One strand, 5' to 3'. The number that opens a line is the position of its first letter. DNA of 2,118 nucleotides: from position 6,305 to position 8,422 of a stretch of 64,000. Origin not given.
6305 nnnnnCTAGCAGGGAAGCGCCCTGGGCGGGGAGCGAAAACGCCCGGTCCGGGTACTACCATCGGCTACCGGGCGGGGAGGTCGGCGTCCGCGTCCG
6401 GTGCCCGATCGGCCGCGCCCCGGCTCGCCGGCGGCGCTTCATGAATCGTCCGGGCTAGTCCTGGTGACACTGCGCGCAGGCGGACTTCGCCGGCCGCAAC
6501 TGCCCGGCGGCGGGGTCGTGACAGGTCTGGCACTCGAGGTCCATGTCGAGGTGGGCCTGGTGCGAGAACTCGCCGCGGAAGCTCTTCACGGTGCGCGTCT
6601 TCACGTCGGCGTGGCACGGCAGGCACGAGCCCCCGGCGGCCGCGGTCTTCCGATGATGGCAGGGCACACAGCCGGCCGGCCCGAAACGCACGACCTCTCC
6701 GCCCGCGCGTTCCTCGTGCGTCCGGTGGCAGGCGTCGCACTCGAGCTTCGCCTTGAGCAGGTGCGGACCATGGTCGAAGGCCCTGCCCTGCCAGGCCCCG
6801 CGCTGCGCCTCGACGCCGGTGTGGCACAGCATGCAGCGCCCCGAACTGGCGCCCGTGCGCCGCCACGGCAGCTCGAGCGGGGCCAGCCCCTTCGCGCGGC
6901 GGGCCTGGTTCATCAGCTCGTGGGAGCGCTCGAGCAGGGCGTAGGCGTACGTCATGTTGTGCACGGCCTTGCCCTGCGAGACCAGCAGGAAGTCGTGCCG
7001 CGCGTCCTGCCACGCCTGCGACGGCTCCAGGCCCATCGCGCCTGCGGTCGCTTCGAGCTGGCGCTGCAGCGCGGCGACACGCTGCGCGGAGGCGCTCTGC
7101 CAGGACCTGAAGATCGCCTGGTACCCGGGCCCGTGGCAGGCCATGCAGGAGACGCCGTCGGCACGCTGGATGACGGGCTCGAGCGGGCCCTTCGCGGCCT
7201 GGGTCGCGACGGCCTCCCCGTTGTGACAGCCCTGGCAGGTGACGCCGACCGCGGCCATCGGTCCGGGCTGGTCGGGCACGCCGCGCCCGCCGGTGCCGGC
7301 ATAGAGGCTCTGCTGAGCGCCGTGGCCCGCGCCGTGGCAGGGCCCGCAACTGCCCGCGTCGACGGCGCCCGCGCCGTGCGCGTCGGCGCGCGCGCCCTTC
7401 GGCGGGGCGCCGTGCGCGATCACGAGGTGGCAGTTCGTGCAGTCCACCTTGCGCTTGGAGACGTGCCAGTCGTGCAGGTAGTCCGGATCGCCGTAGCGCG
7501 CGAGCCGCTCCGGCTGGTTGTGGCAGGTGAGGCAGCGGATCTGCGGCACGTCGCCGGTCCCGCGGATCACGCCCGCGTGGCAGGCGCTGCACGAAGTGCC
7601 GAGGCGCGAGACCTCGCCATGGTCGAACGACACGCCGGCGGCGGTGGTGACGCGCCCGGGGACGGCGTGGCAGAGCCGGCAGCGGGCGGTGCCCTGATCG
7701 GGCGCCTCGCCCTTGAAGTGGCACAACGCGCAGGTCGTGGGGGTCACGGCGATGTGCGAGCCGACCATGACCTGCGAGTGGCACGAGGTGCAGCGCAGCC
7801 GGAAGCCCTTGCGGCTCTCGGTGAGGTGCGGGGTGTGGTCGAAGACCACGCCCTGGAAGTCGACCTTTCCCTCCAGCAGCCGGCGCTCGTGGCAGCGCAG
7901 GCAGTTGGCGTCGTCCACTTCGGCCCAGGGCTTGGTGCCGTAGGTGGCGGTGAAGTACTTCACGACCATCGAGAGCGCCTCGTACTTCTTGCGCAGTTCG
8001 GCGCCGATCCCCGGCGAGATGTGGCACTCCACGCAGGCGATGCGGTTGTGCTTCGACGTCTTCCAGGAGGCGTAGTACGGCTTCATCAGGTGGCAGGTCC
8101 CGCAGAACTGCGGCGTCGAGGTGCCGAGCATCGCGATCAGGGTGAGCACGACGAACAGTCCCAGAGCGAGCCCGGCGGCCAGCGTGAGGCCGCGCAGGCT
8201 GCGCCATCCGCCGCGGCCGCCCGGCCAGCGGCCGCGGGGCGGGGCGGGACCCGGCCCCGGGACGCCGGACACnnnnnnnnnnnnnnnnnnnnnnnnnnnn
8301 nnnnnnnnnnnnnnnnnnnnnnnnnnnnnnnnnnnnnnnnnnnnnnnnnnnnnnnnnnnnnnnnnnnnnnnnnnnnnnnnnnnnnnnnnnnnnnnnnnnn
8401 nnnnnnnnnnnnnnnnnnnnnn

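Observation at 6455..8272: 18-heme cytochrome that starts as a NapC/NirT/NrfH quinol dehydrogenase and continues into a 14-heme extension, abutting a bc-complex cytochrome gene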

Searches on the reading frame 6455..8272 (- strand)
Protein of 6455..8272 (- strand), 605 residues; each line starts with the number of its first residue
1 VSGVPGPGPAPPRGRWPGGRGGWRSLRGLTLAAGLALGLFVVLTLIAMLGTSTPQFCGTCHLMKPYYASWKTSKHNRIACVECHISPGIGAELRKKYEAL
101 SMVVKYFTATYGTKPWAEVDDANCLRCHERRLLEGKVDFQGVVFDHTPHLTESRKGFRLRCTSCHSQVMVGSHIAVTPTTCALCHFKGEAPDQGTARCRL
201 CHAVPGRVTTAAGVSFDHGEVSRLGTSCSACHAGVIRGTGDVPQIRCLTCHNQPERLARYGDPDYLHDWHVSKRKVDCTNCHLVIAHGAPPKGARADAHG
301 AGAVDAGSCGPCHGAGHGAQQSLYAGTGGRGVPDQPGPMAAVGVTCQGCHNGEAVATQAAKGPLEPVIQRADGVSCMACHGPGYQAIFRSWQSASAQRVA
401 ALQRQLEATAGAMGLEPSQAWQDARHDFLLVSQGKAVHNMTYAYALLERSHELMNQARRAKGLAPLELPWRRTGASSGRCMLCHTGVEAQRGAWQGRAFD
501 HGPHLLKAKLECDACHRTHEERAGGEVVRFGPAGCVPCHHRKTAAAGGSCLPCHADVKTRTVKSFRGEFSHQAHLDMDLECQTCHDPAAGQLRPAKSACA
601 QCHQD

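Call 8: search_protein_families(library=pfam, proteins=[window:6455-8272:-], max_evalue=0.01)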
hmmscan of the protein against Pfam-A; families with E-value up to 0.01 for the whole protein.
window:6455-8272:- (605 aa): 5 families
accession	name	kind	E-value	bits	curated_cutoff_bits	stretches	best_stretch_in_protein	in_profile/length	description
PF14522.11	Cytochrome_C7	-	8e-29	99.7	24.8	5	540-604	5-67/67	Cytochrome c7 and related cytochrome c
PF14537.11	Cytochrom_c3_2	-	5.6e-21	75.2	25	3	224-283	5-65/79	Cytochrome c3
PF02085.21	Cytochrom_CIII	-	6.1e-15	55.8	22.9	2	209-286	16-86/101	Class III cytochrome C family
PF03264.19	Cytochrom_NNT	-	4.3e-14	53.1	24.1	1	30-167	11-166/174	NapC/NirT cytochrome c family, N-terminal region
PF09699.15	Paired_CXXCH_1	-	0.0032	17.6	20.6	1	509-542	7-39/41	Doubled CXXCH motif (Paired_CXXCH_1)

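Call 9: search_protein_families(library=ncbifam, proteins=[window:6455-8272:-], max_evalue=0.01)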
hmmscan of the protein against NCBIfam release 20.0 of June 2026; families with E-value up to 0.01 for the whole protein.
window:6455-8272:- (605 aa): 4 families
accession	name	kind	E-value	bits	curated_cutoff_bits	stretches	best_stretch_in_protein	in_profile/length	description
TIGR03153.1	cytochr_NrfH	equivalog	1.4e-15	57.6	134.2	1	33-168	6-136/138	cytochrome c nitrite reductase small subunit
NF011606.0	PRK15032.1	equivalog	4.3e-08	32.7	455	1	33-110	23-107/390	pentaheme c-type cytochrome TorC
NF041028.1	decahem_GSU2203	exception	2.2e-06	27.1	325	1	476-544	100-160/317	GSU2203 family decaheme c-type cytochrome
TIGR02162.1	torC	equivalog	7.3e-06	25.5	478.2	1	33-114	22-111/387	pentaheme c-type cytochrome TorC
